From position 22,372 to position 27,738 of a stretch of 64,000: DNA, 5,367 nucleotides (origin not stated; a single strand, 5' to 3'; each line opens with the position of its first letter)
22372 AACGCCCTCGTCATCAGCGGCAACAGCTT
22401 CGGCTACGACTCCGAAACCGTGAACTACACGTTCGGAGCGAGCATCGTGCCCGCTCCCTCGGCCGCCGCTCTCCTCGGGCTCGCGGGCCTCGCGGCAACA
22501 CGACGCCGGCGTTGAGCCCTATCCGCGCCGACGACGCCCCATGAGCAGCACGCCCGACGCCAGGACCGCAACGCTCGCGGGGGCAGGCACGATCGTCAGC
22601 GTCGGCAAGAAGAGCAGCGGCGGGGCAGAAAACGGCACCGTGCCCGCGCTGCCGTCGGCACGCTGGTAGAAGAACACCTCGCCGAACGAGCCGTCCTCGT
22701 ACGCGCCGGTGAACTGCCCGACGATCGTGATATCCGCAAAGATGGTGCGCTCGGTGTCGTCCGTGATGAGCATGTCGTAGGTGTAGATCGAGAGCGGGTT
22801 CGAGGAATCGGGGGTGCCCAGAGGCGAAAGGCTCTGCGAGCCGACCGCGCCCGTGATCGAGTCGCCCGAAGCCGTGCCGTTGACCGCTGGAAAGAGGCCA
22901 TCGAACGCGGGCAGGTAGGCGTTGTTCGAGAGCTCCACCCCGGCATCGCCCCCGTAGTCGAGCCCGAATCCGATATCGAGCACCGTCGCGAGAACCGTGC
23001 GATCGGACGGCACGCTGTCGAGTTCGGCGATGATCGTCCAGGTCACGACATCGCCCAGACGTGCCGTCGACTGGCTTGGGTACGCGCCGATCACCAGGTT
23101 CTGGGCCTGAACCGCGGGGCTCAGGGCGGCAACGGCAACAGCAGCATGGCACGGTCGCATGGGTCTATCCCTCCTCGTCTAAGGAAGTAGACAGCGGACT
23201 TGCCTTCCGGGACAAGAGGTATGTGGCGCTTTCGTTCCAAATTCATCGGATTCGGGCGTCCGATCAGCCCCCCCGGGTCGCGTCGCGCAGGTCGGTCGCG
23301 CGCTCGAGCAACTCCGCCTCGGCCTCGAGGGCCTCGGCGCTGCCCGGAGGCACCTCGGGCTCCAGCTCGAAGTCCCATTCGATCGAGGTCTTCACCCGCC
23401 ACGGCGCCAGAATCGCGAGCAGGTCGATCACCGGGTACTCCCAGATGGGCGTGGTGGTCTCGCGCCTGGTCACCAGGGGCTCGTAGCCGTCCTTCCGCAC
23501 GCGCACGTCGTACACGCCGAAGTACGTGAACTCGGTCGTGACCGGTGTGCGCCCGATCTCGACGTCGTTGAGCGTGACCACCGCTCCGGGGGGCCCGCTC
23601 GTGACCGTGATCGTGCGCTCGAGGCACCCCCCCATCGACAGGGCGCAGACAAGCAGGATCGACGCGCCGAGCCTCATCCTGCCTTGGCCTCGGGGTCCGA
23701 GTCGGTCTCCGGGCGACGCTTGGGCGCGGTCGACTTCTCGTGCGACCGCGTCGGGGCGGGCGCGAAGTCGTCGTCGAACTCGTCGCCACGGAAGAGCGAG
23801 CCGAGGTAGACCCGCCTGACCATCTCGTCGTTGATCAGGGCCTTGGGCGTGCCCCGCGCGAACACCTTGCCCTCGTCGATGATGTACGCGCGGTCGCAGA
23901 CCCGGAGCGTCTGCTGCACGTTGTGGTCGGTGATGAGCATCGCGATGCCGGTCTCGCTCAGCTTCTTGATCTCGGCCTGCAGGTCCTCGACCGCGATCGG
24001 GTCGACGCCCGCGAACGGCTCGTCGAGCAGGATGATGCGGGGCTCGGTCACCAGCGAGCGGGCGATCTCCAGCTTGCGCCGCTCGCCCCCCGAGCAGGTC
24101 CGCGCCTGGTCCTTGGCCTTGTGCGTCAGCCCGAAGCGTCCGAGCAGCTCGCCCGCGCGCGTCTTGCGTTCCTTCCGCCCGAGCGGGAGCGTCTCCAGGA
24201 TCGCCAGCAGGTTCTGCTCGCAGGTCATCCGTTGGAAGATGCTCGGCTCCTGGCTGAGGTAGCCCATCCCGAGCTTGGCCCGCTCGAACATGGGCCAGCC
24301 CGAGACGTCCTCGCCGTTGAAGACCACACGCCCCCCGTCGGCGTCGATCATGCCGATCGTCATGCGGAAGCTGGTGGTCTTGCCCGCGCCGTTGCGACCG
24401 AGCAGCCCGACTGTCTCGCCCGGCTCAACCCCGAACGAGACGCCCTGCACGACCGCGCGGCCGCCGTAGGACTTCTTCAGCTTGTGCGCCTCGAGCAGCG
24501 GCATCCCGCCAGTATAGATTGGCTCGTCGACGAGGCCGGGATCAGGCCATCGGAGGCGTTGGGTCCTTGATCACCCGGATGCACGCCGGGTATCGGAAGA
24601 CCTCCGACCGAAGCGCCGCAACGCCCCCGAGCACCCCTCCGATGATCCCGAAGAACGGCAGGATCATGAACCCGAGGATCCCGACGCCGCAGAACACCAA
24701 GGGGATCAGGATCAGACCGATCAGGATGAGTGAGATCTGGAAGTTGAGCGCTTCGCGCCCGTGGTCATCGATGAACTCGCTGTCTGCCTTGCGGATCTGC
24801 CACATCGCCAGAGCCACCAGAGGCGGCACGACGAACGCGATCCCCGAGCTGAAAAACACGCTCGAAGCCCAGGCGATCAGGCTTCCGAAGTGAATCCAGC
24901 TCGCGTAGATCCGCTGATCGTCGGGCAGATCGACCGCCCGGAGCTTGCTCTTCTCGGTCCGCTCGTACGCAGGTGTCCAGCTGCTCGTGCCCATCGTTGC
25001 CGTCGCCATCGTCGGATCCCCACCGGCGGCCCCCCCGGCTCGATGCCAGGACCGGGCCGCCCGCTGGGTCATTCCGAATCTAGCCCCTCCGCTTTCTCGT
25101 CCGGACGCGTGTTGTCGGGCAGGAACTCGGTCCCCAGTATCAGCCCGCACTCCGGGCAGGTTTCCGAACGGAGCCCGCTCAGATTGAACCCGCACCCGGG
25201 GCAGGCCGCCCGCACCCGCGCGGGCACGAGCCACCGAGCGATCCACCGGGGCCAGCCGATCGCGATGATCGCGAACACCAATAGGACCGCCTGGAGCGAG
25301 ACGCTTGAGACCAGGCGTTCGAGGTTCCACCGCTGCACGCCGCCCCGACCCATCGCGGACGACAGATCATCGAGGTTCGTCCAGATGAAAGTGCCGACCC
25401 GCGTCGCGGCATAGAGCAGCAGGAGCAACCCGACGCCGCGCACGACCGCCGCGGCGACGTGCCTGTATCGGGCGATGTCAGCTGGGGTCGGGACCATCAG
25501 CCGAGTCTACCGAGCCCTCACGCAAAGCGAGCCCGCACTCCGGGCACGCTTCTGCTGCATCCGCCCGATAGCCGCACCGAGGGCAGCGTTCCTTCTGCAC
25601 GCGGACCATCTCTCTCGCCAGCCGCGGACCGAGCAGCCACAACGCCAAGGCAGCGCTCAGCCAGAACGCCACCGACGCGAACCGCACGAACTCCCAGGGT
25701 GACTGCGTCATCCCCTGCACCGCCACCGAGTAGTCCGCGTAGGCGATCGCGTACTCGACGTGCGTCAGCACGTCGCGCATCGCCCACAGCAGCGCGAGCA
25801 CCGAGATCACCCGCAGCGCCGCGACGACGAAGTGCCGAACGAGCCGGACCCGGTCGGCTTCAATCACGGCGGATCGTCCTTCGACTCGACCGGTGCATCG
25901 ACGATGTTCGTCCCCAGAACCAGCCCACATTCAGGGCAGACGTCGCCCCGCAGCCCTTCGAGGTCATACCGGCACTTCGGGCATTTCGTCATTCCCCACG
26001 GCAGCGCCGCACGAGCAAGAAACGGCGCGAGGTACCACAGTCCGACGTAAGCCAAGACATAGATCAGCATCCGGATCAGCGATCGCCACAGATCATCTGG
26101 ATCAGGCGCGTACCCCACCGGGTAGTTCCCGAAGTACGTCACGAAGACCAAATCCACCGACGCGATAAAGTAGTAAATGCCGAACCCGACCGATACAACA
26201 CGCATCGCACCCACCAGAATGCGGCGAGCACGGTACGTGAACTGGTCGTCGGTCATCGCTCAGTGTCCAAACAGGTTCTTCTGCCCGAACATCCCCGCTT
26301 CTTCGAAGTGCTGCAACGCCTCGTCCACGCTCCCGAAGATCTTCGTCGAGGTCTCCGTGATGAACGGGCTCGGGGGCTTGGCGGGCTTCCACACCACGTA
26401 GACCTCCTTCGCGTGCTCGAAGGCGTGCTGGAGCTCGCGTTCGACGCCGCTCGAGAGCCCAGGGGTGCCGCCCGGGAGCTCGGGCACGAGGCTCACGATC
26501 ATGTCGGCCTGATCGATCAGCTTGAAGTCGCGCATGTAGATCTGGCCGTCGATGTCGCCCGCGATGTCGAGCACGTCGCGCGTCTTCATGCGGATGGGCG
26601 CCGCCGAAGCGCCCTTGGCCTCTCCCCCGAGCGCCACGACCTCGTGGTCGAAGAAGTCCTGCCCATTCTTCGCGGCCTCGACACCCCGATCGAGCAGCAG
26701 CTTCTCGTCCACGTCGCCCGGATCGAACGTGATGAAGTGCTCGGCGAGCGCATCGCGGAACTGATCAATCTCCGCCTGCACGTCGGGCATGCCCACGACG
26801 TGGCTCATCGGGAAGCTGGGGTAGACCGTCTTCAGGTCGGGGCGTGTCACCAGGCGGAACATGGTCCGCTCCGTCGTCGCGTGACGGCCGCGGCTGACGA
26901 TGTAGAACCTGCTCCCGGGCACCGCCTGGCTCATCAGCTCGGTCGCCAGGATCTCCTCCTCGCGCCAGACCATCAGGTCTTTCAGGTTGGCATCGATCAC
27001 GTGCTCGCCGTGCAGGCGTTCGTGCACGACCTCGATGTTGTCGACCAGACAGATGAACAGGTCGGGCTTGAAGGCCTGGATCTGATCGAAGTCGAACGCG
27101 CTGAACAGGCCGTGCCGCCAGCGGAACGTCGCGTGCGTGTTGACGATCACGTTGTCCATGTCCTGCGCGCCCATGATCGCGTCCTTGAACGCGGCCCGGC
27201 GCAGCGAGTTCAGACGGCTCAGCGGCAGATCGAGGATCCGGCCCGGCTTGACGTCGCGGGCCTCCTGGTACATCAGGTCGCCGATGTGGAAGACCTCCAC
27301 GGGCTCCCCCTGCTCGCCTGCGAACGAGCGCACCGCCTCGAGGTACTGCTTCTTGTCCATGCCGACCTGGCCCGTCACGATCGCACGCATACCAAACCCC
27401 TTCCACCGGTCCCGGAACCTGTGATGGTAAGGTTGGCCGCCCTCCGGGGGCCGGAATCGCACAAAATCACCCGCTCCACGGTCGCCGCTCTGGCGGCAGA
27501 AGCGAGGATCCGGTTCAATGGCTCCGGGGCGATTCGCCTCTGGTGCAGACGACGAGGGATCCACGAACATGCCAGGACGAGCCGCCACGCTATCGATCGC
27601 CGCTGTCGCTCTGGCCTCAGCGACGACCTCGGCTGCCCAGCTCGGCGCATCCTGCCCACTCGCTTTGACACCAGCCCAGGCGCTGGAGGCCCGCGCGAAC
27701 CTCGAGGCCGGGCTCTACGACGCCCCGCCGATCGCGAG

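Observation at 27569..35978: A shared ~55-aa C-terminal double EF-hand/dockerin-like tail ending in GC(P) on five otherwise unrelated secreted proteins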

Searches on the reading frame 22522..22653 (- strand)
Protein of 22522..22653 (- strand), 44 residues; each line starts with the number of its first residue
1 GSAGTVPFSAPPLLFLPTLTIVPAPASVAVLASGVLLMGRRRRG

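Call 61: search_protein_families(library=ncbifam, proteins=[window:22522-22653:-], max_evalue=10)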
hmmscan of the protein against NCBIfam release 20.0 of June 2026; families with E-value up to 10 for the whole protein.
seq(44 aa): 11 families
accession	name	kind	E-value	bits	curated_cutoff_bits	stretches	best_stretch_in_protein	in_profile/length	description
NF041538.1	PEP_EDSA_1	subfamily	0.0032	17.2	100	1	20-43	283-307/307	EDSAP-1 family PEP-CTERM protein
NF041927.1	Xrt_dep_XDP1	equivalog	0.0087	16.1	125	1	17-43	215-241/242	exosortase-dependent surface protein XDP1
TIGR03382.1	GC_trans_RRR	domain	0.016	15.9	15.85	1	23-43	7-27/27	MYXO-CTERM sorting domain-containing protein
TIGR02595.1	PEP_CTERM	domain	0.043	14.7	16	1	22-43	1-22/24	PEP-CTERM sorting domain-containing protein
NF038129.1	PEP_NF038129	equivalog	0.068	13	65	1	18-43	167-192/194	NF038129 family PEP-CTERM protein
NF038120.1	PEP_CTERM_QFxxD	subfamily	0.08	12.8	80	1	20-43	191-214/215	NF038120 family PEP-CTERM protein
NF038118.1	PEP_CTERM_CCXG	equivalog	0.09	12.4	90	1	21-43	175-197/199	CCXG family PEP-CTERM protein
NF038124.1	PEP_CTERM_TLD_A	exception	0.16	11.5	100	1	18-42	207-231/235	PEP_CTERM-anchored TLD domain-containing protein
NF033554.9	floc_PepA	equivalog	0.19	11.5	80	1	19-43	234-258/261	flocculation-associated PEP-CTERM protein PepA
NF038125.1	PEP_CTERM_THxN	subfamily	0.46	10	85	1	20-43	221-244/246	THxN family PEP-CTERM protein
TIGR03901.2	MYXO-CTERM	domain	2.2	8.8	20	1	24-43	14-33/34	MYXO-CTERM sorting domain-containing protein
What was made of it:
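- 22519..23178 (-): Context: a secreted protein with a PEP-CTERM-like tail (..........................). This is the other C-terminal tag used by this organism. Call 61 gives TIGR02595 at 14.7 bits against a cutoff of 16, and all the top hits are PEP-CTERM-class models.
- Checked: It scores 14.7 bits on TIGR02595, just under the cutoff of 16 (call 61).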

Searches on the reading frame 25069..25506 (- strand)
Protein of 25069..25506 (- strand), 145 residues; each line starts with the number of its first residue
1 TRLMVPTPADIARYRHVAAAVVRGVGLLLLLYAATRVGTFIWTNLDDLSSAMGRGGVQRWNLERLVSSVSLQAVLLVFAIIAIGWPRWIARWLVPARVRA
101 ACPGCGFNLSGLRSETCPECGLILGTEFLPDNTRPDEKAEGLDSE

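Call 42: search_protein_families(library=pfam, proteins=[window:25069-25506:-], max_evalue=0.01)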
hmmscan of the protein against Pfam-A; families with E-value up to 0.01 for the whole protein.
window:25069-25506:- (145 aa): 0 families

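Call 54: search_protein_families(library=ncbifam, proteins=[window:25069-25506:-], max_evalue=0.01)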
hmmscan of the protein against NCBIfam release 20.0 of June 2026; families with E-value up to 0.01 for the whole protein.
window:25069-25506:- (145 aa): 1 family
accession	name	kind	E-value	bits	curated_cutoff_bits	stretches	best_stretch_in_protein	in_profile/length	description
NF049953.1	ribbon_DG_selen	exception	0.0002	21.3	130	1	97-124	145-171/172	zinc ribbon-containing (seleno)protein DG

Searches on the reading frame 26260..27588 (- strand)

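Call 54: search_protein_families(library=ncbifam, proteins=[window:26260-27588:-], max_evalue=0.01)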
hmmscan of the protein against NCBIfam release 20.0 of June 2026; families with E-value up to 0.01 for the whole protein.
window:26260-27588:- (442 aa): 1 family
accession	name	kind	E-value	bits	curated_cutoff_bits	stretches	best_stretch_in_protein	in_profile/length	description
NF003122.0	PRK04040.1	equivalog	1.9e-05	24.3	155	1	67-193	3-129/189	adenylate kinase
